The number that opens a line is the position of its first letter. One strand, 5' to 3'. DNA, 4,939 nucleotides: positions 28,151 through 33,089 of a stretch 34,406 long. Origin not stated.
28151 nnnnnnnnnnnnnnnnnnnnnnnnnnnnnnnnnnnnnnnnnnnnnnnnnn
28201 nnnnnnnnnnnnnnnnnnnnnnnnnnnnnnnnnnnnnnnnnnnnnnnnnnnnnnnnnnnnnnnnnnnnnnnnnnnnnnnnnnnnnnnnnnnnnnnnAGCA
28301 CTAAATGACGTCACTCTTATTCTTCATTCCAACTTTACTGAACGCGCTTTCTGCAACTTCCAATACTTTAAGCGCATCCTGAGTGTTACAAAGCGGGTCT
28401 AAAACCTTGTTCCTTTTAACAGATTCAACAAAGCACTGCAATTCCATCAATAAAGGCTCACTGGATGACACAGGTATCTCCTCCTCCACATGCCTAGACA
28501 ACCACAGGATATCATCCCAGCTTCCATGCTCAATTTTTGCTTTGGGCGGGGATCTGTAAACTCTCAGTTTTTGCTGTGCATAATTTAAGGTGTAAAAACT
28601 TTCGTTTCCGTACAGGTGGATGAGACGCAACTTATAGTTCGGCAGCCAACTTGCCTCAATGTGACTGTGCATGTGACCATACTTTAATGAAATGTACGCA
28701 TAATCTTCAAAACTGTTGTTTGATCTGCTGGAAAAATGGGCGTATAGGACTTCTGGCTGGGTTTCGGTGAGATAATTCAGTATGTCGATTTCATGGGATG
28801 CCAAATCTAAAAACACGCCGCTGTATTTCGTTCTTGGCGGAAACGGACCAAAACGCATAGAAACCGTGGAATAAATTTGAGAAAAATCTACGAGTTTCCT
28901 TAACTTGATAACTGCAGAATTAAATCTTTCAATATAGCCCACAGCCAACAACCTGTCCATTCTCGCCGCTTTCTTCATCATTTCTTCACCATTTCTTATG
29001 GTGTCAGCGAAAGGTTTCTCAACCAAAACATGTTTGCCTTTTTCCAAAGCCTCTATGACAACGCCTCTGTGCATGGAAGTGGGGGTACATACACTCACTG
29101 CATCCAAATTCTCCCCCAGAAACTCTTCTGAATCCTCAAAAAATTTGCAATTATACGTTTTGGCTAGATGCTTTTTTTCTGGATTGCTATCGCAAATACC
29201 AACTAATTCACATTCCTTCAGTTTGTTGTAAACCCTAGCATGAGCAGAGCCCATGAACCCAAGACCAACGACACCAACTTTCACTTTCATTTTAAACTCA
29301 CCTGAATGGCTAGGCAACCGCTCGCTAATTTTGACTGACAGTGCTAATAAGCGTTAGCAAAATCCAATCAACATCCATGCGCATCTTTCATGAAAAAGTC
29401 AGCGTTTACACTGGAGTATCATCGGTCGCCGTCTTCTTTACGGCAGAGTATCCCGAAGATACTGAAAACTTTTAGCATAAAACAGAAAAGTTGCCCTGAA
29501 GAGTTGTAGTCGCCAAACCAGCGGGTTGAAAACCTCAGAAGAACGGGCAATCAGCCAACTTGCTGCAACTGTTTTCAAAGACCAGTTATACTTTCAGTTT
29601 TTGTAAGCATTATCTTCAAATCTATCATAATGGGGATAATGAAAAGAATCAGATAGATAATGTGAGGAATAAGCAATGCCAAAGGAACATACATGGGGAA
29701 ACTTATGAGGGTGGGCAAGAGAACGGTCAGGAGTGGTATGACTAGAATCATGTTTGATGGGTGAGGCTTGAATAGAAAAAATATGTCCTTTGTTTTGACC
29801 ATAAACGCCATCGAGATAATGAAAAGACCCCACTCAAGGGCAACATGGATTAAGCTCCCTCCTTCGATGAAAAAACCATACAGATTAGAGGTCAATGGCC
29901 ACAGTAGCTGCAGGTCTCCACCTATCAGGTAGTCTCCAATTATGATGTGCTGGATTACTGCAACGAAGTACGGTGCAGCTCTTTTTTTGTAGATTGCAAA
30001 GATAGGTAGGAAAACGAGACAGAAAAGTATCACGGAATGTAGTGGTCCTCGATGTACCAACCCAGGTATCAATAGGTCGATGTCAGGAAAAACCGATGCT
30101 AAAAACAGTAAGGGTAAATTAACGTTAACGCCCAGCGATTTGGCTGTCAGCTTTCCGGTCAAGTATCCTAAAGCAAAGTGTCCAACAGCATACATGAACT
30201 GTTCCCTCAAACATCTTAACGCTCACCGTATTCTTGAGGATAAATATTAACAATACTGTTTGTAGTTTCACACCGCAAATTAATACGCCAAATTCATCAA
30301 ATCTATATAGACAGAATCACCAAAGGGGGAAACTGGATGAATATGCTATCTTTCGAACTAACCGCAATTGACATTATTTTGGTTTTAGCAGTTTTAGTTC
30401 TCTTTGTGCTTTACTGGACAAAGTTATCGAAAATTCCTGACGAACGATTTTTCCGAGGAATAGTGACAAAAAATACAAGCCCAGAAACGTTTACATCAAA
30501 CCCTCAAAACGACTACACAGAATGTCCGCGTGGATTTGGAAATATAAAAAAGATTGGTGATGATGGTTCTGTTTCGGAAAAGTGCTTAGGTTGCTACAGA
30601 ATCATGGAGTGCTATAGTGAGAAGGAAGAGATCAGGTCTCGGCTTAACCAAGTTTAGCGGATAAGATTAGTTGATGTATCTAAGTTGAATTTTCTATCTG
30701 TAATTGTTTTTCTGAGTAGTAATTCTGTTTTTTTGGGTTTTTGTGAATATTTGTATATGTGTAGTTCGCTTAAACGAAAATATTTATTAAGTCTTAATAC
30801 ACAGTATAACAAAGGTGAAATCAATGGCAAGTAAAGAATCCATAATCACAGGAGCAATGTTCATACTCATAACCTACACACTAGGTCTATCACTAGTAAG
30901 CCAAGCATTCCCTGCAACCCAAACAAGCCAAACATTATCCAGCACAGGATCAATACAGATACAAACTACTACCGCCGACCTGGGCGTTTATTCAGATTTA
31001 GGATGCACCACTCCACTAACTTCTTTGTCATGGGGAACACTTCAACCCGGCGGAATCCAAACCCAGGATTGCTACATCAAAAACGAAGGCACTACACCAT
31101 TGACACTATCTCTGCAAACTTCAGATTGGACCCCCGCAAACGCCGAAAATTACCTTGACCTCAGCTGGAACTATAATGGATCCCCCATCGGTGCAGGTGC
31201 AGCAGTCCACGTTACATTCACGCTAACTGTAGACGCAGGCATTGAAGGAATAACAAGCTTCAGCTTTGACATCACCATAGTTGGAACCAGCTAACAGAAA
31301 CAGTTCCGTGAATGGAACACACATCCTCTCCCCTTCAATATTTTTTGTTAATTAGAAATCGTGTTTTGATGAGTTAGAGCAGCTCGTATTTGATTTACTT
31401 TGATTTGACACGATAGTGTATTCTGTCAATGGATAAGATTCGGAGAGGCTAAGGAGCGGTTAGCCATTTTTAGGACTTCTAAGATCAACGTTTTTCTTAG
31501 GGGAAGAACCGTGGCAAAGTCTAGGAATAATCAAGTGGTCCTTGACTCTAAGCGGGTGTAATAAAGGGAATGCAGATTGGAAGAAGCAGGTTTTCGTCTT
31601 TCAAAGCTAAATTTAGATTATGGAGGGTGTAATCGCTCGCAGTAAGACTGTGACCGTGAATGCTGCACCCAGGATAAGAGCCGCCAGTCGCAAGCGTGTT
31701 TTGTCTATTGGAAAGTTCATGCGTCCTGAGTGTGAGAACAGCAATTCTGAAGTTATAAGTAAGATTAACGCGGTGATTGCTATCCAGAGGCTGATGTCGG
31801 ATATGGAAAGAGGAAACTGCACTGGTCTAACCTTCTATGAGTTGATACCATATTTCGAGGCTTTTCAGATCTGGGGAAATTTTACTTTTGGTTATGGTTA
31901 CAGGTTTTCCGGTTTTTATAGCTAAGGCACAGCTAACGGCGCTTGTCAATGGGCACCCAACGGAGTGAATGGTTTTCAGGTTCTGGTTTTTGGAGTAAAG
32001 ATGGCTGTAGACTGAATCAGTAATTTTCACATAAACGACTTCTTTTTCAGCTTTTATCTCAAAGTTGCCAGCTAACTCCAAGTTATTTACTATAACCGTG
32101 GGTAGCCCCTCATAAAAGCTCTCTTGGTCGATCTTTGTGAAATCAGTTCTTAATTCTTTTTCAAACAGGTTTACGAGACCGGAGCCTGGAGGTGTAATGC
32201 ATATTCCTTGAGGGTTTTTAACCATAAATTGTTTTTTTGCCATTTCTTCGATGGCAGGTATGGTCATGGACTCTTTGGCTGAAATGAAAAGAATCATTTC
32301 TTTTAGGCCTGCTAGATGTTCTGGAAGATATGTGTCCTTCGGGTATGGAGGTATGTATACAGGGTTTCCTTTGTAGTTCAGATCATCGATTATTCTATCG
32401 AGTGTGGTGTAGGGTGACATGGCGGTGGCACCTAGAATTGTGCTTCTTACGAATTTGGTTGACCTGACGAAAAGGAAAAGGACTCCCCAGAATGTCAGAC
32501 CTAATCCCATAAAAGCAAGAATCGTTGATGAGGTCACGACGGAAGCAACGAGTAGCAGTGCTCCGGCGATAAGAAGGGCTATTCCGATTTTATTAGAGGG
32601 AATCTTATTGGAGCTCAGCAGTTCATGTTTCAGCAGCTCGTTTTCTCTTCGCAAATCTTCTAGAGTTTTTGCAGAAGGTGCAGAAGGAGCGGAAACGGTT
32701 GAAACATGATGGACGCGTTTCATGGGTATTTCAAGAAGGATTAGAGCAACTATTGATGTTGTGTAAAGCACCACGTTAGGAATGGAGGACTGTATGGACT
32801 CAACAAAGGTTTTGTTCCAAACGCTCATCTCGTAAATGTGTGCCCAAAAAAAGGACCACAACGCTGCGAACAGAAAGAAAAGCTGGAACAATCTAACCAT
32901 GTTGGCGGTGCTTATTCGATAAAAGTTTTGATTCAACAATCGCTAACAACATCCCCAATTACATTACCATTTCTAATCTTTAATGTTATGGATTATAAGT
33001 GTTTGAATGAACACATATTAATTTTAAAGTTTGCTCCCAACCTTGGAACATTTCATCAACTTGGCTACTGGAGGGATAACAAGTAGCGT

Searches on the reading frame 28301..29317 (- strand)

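Call 10: search_protein_families(library=pfam, proteins=[window:28301-29317:-], max_evalue=0.01)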
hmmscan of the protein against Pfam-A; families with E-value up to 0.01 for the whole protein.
window:28301-29317:- (338 aa): 6 families
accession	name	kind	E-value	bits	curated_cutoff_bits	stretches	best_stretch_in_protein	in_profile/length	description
PF01408.29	GFO_IDH_MocA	-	6.9e-29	101.4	24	1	12-128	1-120/120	Oxidoreductase family, NAD-binding Rossmann fold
PF22725.1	GFO_IDH_MocA_C3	-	3.2e-10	40.5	27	1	164-238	41-119/124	GFO/IDH/MocA C-terminal domain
PF02894.22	GFO_IDH_MocA_C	-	7e-07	29.7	22.9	1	163-326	37-207/218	Oxidoreductase family, C-terminal alpha/beta domain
PF03447.22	NAD_binding_3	-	3.3e-05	25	24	1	18-99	1-87/116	Homoserine dehydrogenase, NAD binding domain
PF03807.23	F420_oxidored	-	0.0012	19.8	21.6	1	13-97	1-88/94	NADP oxidoreductase coenzyme F420-dependent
PF03446.21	NAD_binding_2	-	0.0077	16.7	21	0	13-90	1-75/161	NAD binding domain of 6-phosphogluconate dehydrogenase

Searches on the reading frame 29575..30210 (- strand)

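Call 10: search_protein_families(library=pfam, proteins=[window:29575-30210:-], max_evalue=0.01)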
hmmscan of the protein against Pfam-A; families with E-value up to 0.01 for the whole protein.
window:29575-30210:- (211 aa): 1 family
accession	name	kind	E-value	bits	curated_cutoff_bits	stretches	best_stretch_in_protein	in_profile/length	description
PF04307.19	YdjM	-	1.4e-10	41.4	29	1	6-146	1-146/176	YdjM inner membrane protein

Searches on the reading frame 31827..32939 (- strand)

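Call 20: search_protein_families(library=pfam, proteins=[window:31827-32939:-], max_evalue=0.01)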
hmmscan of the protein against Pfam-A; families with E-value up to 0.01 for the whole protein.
window:31827-32939:- (370 aa): 1 family
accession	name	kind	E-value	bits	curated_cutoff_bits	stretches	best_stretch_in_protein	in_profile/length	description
PF24961.1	NfeD_membrane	-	0.0012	19.3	26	1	113-172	44-106/119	NfeD integral membrane domain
